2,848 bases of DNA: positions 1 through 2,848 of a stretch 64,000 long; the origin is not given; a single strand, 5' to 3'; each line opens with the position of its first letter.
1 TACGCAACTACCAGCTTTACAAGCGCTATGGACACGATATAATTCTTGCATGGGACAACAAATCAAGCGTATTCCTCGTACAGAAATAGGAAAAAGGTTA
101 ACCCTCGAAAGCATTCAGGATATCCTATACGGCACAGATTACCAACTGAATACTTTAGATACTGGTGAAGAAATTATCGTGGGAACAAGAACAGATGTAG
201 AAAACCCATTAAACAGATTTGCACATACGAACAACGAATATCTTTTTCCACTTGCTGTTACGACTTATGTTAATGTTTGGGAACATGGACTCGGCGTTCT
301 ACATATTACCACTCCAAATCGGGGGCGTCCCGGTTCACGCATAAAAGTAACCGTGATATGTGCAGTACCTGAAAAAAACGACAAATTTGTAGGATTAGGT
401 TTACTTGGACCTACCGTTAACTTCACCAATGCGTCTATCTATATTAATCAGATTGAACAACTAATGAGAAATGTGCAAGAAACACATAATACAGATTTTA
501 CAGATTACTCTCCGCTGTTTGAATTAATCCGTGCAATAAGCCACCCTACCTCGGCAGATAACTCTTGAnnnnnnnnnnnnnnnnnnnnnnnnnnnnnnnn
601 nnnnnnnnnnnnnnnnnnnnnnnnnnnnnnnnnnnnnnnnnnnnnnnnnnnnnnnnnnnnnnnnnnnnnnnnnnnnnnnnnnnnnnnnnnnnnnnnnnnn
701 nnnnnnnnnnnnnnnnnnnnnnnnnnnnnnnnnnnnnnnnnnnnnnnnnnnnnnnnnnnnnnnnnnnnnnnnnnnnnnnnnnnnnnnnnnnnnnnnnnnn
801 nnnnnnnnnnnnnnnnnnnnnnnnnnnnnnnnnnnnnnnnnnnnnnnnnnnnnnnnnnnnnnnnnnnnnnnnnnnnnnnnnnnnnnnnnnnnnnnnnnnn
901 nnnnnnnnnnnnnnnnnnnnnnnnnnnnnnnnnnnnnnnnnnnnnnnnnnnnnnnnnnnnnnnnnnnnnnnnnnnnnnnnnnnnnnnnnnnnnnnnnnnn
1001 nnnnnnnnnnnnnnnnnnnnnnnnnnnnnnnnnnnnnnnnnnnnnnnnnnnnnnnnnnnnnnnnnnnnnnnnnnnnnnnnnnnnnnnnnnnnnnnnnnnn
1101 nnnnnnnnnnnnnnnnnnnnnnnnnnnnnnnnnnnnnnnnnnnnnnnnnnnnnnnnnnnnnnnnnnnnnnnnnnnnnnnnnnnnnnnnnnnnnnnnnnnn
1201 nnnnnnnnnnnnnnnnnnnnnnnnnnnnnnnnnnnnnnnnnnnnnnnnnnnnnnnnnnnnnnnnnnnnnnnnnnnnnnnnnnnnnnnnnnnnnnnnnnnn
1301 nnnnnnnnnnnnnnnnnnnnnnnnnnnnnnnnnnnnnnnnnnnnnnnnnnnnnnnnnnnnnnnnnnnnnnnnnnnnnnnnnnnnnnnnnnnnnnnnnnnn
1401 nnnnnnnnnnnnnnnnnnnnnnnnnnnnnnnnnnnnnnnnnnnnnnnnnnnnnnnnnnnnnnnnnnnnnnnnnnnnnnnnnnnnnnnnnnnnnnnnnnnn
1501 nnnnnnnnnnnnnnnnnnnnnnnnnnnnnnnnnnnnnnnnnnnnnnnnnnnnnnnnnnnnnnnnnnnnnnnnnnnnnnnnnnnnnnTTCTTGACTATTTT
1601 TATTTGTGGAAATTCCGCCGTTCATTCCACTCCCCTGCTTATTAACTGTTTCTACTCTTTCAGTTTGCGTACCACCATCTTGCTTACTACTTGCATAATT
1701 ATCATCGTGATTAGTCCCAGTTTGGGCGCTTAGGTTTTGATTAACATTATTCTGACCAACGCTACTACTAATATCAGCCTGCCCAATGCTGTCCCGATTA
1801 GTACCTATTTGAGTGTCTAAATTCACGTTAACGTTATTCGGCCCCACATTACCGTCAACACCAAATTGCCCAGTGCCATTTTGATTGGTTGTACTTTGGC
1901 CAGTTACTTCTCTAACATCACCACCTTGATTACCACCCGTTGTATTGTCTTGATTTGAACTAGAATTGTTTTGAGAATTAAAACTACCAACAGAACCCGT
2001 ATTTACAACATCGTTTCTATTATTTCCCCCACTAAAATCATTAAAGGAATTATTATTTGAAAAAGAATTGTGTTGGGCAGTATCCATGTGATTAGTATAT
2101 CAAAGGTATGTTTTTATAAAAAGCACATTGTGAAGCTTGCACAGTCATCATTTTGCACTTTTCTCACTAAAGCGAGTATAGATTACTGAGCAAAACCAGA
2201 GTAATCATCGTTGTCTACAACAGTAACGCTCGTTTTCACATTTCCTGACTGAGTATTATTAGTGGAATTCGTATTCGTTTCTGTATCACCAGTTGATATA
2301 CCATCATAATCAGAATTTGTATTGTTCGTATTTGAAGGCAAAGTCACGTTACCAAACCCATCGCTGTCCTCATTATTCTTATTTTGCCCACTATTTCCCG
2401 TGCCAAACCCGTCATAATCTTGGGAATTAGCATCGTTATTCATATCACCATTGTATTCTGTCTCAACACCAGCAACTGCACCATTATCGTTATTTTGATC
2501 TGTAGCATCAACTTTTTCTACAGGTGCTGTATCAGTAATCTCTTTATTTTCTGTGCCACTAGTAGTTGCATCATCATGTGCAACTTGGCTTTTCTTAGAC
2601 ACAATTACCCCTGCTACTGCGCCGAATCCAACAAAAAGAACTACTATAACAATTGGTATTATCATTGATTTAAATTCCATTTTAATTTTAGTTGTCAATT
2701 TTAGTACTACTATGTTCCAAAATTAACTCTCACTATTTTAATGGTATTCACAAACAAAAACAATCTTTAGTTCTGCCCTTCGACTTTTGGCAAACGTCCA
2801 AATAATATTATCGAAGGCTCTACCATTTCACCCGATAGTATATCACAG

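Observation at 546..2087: Lon-like AAA+ ATPase lacking the protease domain and carrying a Q/N-rich N-terminal tail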

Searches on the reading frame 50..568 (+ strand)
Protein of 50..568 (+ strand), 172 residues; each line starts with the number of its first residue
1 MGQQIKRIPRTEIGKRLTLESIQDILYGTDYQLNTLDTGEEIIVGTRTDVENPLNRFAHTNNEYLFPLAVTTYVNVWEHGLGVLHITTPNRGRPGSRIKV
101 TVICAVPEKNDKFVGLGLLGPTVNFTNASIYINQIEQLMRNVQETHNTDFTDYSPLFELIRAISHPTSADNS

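Call 3: search_protein_families(library=pfam, proteins=[window:50-568:+], max_evalue=0.01)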
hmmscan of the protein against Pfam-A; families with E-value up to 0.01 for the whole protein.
window:50-568:+ (172 aa): 0 families

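Call 4: search_protein_families(library=ncbifam, proteins=[window:50-568:+], max_evalue=0.01)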
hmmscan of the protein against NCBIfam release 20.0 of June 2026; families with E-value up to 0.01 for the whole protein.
window:50-568:+ (172 aa): 0 families

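Call 42: search_protein_families(library=padloc, proteins=[window:50-568:+], max_evalue=0.01)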
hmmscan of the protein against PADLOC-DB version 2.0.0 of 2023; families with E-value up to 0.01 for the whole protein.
window:50-568:+ (172 aa): 0 families

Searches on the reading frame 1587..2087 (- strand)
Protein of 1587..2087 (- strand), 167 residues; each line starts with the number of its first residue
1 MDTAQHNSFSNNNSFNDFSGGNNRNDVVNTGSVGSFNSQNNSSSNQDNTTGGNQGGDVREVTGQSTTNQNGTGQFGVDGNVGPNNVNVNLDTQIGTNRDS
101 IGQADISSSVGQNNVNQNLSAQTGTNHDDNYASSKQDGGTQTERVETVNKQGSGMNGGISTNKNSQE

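Call 43: search_protein_families(library=pfam, proteins=[window:1587-2087:-], max_evalue=10)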
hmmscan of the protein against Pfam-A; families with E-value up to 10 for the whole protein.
seq(167 aa): 0 families

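Call 44: search_solved_structures(query=window:1587-2087:-, max_evalue=1)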
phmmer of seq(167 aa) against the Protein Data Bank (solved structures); distinct sequences matched with E-value up to 1: 0.

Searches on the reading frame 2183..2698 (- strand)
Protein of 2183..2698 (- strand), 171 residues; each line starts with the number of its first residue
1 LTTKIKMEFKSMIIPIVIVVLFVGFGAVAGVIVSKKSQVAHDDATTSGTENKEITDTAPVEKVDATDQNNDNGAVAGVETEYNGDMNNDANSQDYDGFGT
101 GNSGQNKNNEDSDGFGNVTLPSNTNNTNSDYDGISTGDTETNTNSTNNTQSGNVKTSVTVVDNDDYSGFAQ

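Call 3: search_protein_families(library=pfam, proteins=[window:2183-2698:-], max_evalue=0.01)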
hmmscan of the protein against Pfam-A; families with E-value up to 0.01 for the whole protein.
window:2183-2698:- (171 aa): 0 families

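Call 42: search_protein_families(library=padloc, proteins=[window:2183-2698:-], max_evalue=0.01)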
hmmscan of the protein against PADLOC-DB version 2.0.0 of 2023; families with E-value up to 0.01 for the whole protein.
window:2183-2698:- (171 aa): 0 families
